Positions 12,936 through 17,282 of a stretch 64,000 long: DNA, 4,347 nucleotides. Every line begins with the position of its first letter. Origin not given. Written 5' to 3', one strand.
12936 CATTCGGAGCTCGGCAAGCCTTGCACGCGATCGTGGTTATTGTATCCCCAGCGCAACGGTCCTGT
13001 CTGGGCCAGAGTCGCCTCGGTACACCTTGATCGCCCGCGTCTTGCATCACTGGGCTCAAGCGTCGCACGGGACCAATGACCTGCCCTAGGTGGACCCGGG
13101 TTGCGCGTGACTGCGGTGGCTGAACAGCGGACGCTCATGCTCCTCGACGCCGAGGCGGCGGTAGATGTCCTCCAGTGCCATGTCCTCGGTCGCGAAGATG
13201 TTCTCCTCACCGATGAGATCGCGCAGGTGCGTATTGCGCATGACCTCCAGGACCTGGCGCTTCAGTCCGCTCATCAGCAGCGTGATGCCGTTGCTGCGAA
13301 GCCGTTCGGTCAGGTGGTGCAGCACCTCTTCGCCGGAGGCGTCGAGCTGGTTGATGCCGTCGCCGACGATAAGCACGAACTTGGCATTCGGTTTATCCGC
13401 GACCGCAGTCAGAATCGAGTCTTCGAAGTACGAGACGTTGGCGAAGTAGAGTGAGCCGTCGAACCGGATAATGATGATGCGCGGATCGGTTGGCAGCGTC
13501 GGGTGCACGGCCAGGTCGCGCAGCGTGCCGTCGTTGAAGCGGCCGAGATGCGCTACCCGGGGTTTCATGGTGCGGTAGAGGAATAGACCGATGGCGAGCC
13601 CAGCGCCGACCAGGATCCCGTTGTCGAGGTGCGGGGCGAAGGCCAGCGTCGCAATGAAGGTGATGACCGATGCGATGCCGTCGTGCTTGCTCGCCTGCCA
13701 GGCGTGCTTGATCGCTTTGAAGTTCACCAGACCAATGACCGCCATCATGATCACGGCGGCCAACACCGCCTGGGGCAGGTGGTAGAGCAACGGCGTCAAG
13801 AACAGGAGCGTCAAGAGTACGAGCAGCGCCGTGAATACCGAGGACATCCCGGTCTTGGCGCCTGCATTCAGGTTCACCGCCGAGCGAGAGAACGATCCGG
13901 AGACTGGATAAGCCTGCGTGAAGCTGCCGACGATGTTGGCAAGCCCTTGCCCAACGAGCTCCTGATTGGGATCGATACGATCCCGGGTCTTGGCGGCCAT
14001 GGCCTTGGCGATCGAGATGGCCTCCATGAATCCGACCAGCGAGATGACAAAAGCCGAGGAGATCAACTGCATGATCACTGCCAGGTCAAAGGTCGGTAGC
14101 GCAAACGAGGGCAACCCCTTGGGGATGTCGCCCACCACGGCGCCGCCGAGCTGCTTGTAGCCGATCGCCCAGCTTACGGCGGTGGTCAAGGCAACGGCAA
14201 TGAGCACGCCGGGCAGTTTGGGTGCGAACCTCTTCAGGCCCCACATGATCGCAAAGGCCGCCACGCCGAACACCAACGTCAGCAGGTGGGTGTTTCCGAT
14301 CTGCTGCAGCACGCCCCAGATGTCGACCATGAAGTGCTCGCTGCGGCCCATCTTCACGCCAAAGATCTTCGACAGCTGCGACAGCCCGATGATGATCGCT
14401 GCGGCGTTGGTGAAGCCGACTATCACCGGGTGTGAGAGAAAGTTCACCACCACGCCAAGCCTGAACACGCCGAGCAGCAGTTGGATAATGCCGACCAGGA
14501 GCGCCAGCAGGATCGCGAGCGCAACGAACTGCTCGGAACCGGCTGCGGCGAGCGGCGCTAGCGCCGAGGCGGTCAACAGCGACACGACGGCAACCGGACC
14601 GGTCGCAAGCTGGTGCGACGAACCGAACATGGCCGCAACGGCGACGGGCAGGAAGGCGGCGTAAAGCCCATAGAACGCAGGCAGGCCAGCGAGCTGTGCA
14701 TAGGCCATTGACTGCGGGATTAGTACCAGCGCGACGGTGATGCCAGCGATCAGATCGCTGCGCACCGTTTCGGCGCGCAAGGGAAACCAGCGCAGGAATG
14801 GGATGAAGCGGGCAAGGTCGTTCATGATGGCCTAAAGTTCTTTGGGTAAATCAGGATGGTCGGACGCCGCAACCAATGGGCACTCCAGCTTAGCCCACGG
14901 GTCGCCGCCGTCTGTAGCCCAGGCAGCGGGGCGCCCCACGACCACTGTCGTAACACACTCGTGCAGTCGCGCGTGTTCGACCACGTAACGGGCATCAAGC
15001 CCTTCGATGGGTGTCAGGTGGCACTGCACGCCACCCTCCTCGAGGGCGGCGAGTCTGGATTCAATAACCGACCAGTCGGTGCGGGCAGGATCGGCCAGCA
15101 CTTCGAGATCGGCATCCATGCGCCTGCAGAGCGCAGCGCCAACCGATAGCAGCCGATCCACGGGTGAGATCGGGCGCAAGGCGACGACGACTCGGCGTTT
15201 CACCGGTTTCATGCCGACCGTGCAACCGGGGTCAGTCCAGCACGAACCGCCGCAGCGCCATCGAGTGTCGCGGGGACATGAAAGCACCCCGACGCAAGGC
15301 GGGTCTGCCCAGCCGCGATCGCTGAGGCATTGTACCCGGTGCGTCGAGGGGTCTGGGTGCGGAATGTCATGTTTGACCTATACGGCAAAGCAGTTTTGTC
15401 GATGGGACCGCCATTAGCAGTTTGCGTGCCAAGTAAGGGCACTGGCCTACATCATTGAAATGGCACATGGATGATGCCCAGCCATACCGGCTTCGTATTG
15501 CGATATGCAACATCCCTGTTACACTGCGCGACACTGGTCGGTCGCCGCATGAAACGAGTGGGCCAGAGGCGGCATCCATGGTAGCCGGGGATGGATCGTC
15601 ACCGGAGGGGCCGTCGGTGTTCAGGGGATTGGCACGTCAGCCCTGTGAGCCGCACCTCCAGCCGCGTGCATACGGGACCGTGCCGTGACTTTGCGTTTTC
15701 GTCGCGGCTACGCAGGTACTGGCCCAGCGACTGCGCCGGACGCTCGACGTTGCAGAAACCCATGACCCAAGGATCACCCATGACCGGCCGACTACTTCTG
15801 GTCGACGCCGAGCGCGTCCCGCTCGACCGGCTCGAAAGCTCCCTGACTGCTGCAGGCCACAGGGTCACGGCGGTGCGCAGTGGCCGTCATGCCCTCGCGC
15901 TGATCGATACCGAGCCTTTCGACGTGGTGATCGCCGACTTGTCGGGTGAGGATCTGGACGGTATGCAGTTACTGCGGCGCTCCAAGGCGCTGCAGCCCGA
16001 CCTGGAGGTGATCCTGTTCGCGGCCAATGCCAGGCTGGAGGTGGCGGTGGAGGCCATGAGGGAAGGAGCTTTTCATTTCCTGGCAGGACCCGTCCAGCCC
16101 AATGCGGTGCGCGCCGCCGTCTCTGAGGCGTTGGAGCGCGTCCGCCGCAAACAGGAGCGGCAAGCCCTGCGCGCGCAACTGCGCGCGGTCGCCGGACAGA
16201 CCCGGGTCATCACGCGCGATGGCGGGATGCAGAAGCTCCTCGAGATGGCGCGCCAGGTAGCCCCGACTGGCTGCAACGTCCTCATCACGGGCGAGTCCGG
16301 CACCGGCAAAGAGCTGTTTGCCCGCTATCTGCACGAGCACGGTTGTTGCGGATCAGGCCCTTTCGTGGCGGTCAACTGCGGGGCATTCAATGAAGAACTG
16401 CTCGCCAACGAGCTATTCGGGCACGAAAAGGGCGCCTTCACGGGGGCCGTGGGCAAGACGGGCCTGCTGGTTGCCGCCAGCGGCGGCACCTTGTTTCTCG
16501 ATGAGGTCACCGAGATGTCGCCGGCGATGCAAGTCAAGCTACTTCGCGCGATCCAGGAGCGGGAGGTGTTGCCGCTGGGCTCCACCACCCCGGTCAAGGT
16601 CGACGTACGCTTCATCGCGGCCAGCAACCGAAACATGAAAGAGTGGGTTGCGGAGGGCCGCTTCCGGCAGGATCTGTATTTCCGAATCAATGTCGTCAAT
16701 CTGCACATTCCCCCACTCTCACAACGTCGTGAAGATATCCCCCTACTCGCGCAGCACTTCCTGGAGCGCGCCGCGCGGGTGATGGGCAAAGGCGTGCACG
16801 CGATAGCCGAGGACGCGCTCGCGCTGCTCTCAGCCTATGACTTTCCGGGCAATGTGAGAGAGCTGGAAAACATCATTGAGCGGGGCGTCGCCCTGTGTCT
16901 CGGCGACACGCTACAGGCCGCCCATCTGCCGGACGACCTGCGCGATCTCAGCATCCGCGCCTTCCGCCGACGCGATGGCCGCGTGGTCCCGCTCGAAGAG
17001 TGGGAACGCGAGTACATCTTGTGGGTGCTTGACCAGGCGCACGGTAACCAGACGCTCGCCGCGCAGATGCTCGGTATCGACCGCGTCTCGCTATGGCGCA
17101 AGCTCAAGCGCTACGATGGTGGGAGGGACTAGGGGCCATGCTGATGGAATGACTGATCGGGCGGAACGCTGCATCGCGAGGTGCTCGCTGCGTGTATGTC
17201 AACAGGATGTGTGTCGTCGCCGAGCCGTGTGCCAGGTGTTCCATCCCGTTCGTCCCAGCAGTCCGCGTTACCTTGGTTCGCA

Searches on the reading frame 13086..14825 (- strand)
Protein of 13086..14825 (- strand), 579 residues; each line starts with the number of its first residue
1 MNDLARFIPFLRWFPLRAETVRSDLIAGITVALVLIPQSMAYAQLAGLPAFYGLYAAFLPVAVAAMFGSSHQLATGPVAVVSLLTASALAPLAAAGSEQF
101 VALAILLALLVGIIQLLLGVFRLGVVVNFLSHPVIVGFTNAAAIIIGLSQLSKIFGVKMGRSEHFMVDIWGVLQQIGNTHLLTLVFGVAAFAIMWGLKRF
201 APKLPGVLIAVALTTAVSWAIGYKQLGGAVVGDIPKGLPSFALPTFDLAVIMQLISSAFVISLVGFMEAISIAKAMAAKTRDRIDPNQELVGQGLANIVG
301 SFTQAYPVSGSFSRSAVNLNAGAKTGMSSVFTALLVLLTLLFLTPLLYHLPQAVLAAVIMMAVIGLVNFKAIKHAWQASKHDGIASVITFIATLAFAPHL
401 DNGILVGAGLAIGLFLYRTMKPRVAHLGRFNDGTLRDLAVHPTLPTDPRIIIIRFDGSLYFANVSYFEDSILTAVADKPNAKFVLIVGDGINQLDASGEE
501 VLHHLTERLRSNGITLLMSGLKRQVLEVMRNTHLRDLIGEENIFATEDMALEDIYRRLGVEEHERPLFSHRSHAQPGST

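Call 73: search_protein_families(library=pfam, proteins=[window:13086-14825:-], max_evalue=0.00001)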
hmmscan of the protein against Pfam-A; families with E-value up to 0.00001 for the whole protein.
window:13086-14825:- (579 aa): 2 families
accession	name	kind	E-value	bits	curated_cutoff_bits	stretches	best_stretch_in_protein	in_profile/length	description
PF00916.26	Sulfate_transp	-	4.9e-114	381.5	23.2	1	22-388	2-379/380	Sulfate permease family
PF01740.26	STAS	-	8.7e-18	64.5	22.6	1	442-549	2-105/106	STAS domain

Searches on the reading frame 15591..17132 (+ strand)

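Call 73: search_protein_families(library=pfam, proteins=[window:15591-17132:+], max_evalue=0.00001)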
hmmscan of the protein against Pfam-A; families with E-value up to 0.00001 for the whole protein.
window:15591-17132:+ (513 aa): 6 families
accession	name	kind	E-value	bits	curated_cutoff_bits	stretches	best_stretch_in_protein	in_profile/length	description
PF00158.32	Sigma54_activat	-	5.2e-64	215.4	20.2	1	207-371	2-167/168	Sigma-54 interaction domain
PF25601.1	AAA_lid_14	-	2.5e-26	91.8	27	1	378-452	2-76/87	AAA+ ATPase lid domain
PF14532.12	Sigma54_activ_2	-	4.5e-22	79.2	25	1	213-376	7-138/138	Sigma-54 interaction domain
PF00072.30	Response_reg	-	1.2e-16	61.3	30.2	1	69-177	2-110/111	Response regulator receiver domain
PF02954.25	HTH_8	-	1e-13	51.2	22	1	468-508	2-42/42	Bacterial regulatory protein, Fis family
PF07728.20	AAA_5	-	4.5e-11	43.3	22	1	229-349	1-125/139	AAA domain (dynein-related subfamily)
